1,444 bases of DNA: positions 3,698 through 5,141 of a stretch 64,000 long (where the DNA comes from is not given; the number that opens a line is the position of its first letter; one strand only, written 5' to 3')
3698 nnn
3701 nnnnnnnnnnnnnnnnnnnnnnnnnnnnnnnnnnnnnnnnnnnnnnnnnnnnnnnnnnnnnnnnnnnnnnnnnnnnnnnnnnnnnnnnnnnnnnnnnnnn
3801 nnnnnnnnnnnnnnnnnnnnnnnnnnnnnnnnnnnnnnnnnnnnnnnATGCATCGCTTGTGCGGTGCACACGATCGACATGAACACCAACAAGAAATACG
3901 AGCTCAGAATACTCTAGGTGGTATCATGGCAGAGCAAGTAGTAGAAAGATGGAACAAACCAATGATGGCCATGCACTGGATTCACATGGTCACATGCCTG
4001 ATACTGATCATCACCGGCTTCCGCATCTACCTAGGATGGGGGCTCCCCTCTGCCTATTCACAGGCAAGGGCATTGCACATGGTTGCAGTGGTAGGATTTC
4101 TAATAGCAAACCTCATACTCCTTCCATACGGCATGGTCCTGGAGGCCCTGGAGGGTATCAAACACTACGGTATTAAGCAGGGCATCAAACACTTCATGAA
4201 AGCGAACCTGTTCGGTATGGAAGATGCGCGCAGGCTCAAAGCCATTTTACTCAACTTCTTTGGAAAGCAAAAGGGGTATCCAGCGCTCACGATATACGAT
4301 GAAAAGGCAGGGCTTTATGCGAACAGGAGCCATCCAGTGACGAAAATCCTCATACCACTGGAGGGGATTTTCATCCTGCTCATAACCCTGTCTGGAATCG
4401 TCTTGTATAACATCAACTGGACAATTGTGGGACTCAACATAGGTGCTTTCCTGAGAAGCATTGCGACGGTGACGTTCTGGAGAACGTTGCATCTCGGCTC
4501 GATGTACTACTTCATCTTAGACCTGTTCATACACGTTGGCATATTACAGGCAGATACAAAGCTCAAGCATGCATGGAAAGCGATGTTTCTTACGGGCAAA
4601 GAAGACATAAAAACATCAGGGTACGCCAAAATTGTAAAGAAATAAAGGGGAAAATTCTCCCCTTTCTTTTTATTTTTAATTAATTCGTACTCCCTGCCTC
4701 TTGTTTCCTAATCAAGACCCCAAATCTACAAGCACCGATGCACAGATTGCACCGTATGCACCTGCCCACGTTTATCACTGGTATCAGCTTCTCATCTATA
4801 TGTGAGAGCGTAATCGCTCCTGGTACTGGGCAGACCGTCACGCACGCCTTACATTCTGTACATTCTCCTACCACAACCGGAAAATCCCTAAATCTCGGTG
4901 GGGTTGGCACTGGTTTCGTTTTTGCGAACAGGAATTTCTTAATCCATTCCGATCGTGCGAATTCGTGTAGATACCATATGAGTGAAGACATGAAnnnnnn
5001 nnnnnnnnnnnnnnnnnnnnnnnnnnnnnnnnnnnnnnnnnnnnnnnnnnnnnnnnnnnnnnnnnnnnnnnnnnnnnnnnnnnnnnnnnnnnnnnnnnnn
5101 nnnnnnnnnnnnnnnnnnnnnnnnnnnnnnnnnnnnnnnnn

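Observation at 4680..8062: Minimal Ech-type group-4 [NiFe] hydrogenase lacking the NuoL/EchA-like antiporter subunit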

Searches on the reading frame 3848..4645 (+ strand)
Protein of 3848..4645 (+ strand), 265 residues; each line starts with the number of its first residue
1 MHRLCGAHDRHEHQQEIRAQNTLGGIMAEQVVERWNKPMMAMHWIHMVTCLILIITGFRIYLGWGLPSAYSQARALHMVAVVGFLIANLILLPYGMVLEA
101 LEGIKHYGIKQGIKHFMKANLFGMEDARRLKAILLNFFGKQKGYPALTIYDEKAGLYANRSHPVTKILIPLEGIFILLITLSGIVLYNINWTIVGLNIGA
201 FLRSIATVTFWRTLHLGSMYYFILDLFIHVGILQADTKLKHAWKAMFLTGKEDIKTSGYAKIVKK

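Call 3: search_protein_families(library=pfam, proteins=[window:3848-4645:+], max_evalue=0.1)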
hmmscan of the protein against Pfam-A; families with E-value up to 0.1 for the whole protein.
window:3848-4645:+ (265 aa): 5 families
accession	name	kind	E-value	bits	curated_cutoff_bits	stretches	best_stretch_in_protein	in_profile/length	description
PF01292.26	Ni_hydr_CYTB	-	6.1e-09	36.3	30.1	1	34-247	1-177/179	Prokaryotic cytochrome b561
PF14358.11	DUF4405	-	3.9e-05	24.5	26.7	1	175-232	9-64/66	Domain of unknown function (DUF4405)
PF01127.27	Sdh_cyt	-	0.0082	16.7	25.8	1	35-110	14-94/122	Succinate dehydrogenase/Fumarate reductase transmembrane subunit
PF23262.1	NFD4_C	-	0.013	15.8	27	1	135-209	62-132/215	NFD4, C-terminal domain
PF02468.20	PsbN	-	0.033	14.5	25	1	47-69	10-32/43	Photosystem II reaction centre N protein (psbN)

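Call 4: search_protein_families(library=ncbifam, proteins=[window:3848-4645:+], max_evalue=0.1)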
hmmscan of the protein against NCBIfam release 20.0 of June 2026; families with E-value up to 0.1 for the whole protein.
window:3848-4645:+ (265 aa): 1 family
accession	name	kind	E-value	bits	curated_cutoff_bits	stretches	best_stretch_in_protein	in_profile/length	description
TIGR02125.1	CytB-hydogenase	equivalog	0.00025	20.6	121.5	1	34-231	2-186/212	Ni/Fe-hydrogenase, b-type cytochrome subunit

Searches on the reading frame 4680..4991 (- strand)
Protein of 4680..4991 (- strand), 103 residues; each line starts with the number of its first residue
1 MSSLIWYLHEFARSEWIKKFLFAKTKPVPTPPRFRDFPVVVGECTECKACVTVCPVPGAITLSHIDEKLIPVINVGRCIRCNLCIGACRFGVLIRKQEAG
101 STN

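Call 3: search_protein_families(library=pfam, proteins=[window:4680-4991:-], max_evalue=0.1)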
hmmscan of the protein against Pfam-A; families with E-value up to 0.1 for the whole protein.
window:4680-4991:- (103 aa): 13 families
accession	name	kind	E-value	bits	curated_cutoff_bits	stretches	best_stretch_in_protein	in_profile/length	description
PF13187.11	Fer4_9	-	2.1e-08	34.5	27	3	43-90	1-49/52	4Fe-4S dicluster domain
PF00037.32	Fer4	-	4.4e-08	33.1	21.1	2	71-93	1-23/24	4Fe-4S binding domain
PF14697.11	Fer4_21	-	4.7e-08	33.5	35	2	38-62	35-59/59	4Fe-4S dicluster domain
PF12838.12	Fer4_7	-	8.4e-08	33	27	1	44-92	2-52/52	4Fe-4S dicluster domain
PF12797.12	Fer4_2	-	1e-07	31.8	24.5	2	70-88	2-20/22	4Fe-4S binding domain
PF12837.12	Fer4_6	-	8.2e-07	29.1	25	2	70-93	1-24/24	4Fe-4S binding domain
PF13237.11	Fer4_10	-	9.2e-07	29.1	25.5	1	43-88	8-52/53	4Fe-4S dicluster domain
PF13183.11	Fer4_8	-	1e-06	29.6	27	1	41-56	51-66/68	4Fe-4S dicluster domain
PF13534.11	Fer4_17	-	1.1e-05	26.3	22.2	1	41-55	43-57/61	4Fe-4S dicluster domain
PF12800.12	Fer4_4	-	1.4e-05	25.4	24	2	43-56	3-16/17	4Fe-4S binding domain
PF13484.11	Fer4_16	-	4.1e-05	24.7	30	1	43-63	1-20/66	4Fe-4S double cluster binding domain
PF13746.11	Fer4_18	-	0.00057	20.5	27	1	41-88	58-95/114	4Fe-4S dicluster domain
PF12798.12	Fer4_3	-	0.0025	19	27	1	44-58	1-14/15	4Fe-4S binding domain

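Call 4: search_protein_families(library=ncbifam, proteins=[window:4680-4991:-], max_evalue=0.1)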
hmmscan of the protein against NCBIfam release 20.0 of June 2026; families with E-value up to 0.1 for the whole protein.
window:4680-4991:- (103 aa): 69 families (the best 25 are shown)
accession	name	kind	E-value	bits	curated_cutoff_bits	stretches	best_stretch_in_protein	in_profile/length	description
NF006221.0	PRK08348.1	subfamily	1e-09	38.2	124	1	21-94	22-93/136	NADH-plastoquinone oxidoreductase subunit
NF004541.0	PRK05888.2-2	equivalog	9.1e-08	32.1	217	1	42-93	61-111/168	NADH-quinone oxidoreductase subunit NuoI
NF043039.1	HgcAB_like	equivalog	1.9e-06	27.7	285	1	36-93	294-349/350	HgcAB-like fusion protein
NF045797.1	DsrO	equivalog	4.2e-06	26.4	200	1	15-91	81-148/235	sulfate reduction electron transfer complex DsrMKJOP subunit DsrO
NF009053.0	PRK12387.1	subfamily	8.9e-06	25.6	204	1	26-91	21-88/180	formate hydrogenlyase complex iron-sulfur subunit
NF007013.0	PRK09477.1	equivalog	8.9e-06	25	234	1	43-93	225-274/286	quinol dehydrogenase ferredoxin subunit NapH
NF041715.1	arsenate_red_ArrB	equivalog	1.5e-05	24.6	450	1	33-96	49-107/233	arsenate respiratory reductase iron-sulfur subunit ArrB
TIGR01971.1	NuoI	subfamily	1.7e-05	24.4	113.05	1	26-93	21-98/121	NADH-quinone oxidoreductase, chain I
NF045874.1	Vhu_polyferre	exception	1.8e-05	23.7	600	1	39-92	125-173/381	F420-non-reducing hydrogenase associated-polyferredoxin VhuB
TIGR02163.1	napH_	subfamily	2.2e-05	24.1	213.05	1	43-93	202-251/255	NapH/MauN family ferredoxin-type protein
TIGR04041.1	activase_YjjW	hypoth_equivalog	2.4e-05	23.9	250.2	1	38-90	37-84/276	YjjW family glycine radical enzyme activase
NF010590.0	PRK13984.1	equivalog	2.9e-05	22.4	946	1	31-94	38-109/611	putative oxidoreductase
NF041782.1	mnquin_red_QrcC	equivalog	5.6e-05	22.9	400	1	15-90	40-113/239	menaquinone reductase iron-sulfur cluster-binding subunit QrcC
NF007382.0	PRK09898.1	equivalog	8.8e-05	22.1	213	1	33-92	112-170/208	ferredoxin-like protein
NF005505.0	PRK07118.1-4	equivalog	0.00015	21.4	378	1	44-98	143-193/265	Fe-S cluster domain-containing protein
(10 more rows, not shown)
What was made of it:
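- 4680..4991 (-): 2x[4Fe-4S] ferredoxin-like subunit in the EhaP position (103 aa, NuoI-like). Fer4 families at E about 1e-8 and NuoI-like NCBIfam hits (calls 3, 4).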
